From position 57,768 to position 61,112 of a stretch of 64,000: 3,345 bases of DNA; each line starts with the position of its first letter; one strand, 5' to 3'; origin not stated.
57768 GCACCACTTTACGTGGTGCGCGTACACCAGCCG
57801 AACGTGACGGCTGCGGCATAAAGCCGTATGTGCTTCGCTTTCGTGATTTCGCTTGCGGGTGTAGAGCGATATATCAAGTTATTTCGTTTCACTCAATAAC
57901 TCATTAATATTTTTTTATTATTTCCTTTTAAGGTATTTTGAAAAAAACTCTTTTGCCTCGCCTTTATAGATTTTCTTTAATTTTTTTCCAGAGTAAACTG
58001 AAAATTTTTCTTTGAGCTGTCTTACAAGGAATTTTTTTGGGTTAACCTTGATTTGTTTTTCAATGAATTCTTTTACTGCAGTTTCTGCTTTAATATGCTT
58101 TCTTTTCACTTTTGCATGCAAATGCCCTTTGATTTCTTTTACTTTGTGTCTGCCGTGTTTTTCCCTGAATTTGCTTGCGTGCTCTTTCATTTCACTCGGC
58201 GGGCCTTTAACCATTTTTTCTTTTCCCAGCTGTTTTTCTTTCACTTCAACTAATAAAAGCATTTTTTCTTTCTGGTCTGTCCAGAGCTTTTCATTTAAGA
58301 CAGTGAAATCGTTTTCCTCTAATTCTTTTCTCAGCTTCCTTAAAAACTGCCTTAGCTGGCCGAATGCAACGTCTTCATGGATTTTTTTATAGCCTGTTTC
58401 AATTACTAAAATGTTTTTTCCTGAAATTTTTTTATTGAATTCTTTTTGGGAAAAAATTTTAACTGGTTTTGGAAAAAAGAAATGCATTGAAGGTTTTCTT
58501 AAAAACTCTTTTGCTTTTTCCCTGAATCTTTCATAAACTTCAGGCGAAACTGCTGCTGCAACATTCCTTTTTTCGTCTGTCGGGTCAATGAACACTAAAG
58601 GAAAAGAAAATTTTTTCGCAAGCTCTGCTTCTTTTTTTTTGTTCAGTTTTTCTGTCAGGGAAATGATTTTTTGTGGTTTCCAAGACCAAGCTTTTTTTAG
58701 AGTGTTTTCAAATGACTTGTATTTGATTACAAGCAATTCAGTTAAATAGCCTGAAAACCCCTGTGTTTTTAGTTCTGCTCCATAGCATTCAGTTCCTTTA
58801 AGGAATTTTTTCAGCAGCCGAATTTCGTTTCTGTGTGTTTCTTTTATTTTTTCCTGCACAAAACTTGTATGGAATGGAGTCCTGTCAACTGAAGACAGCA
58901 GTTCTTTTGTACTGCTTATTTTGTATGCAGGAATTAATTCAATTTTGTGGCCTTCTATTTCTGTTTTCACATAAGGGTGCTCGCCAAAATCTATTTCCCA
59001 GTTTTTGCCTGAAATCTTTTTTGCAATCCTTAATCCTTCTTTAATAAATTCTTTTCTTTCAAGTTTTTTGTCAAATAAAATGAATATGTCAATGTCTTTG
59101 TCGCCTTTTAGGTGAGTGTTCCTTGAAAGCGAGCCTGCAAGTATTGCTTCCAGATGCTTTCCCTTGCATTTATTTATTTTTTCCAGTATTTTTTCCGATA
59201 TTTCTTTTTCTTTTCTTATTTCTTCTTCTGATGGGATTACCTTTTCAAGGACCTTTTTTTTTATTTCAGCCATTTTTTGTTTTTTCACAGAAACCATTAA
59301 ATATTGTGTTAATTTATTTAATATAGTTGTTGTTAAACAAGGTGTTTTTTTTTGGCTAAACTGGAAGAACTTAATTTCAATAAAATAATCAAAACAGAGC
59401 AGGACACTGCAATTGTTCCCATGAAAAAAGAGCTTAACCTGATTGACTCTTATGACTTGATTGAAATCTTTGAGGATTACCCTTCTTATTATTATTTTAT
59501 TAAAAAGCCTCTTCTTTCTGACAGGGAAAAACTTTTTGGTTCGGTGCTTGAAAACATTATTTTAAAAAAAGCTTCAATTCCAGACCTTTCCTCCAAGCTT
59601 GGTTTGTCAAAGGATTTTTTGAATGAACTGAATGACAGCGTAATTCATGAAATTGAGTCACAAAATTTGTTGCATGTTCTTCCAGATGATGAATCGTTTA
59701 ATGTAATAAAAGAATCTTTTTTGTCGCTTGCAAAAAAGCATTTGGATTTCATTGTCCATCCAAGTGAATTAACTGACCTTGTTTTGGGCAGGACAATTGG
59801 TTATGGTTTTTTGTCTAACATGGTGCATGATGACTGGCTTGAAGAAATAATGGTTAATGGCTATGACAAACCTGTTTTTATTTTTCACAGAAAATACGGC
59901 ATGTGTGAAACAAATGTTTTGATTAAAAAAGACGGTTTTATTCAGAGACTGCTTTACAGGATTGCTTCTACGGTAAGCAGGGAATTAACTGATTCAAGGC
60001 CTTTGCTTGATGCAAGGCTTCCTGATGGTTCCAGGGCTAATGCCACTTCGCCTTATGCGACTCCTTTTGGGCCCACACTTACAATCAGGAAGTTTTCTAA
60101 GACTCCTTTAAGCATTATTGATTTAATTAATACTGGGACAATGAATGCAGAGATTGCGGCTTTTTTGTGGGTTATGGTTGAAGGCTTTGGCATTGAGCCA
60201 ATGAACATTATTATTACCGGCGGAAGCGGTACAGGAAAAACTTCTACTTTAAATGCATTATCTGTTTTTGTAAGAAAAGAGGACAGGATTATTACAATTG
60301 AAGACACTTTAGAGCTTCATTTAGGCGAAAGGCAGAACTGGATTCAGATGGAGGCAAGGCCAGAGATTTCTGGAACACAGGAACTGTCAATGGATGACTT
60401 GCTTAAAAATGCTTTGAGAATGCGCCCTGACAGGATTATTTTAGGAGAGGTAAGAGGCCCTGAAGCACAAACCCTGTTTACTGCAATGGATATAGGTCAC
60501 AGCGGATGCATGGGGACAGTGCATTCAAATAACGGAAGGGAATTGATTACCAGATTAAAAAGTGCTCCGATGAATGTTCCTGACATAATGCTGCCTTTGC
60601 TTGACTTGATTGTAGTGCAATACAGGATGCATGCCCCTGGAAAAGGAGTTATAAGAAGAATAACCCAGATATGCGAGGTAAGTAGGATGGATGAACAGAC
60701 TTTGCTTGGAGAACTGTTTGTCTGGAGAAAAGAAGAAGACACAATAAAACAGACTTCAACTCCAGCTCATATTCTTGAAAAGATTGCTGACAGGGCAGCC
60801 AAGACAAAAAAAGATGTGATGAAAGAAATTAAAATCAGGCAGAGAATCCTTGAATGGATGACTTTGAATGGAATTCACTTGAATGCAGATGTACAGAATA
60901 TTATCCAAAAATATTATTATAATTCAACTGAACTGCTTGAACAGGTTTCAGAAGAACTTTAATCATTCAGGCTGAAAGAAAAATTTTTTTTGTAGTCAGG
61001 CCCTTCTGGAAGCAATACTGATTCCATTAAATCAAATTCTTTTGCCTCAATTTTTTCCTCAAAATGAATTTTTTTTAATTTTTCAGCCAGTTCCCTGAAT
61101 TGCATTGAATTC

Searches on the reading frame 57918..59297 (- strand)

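Call 39: search_protein_families(library=pfam, proteins=[window:57918-59297:-], max_evalue=0.001)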
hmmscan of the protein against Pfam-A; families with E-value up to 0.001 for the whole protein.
window:57918-59297:- (459 aa): 4 families
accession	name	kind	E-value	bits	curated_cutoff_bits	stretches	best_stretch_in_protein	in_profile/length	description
PF09249.16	tRNA_NucTransf2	-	1.7e-41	141.4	27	1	157-275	1-113/113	tRNA nucleotidyltransferase, second domain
PF21133.2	CAA_C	-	3.1e-16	59.8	22.2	1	294-437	3-144/144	CCA-adding enzyme, C-terminal domain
PF01909.29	NTP_transf_2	-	4.2e-09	37.1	21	1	38-141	4-91/93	Nucleotidyltransferase domain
PF18144.7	SMODS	-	0.00057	20.6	26.5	0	17-129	11-135/164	Second Messenger Oligonucleotide or Dinucleotide Synthetase domain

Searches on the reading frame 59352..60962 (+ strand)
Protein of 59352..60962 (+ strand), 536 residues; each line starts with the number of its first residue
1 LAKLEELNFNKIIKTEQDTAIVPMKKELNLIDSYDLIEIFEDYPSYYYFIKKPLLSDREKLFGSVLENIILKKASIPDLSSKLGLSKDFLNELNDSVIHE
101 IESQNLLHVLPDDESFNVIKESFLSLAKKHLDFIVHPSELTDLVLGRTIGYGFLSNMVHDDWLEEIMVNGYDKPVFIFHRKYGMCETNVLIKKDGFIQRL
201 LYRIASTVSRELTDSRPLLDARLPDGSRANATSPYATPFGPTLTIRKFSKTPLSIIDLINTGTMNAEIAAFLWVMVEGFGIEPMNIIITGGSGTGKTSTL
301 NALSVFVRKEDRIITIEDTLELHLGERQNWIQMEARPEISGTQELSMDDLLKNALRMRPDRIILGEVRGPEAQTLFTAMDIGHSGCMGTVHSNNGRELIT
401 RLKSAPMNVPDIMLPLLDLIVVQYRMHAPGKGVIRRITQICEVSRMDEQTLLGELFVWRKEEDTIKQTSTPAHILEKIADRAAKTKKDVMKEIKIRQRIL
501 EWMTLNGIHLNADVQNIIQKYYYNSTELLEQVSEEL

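Call 78: search_protein_families(library=pfam, proteins=[window:59352-60962:+], max_evalue=0.01)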
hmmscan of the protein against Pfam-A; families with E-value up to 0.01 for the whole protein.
window:59352-60962:+ (536 aa): 2 families
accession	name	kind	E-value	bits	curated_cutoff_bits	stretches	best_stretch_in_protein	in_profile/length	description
PF00437.27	T2SSE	-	7.3e-41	140.5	24.9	1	156-449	10-293/370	Type II/IV secretion system protein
PF13521.12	AAA_28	-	0.0076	16.9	27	0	286-304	2-20/164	AAA domain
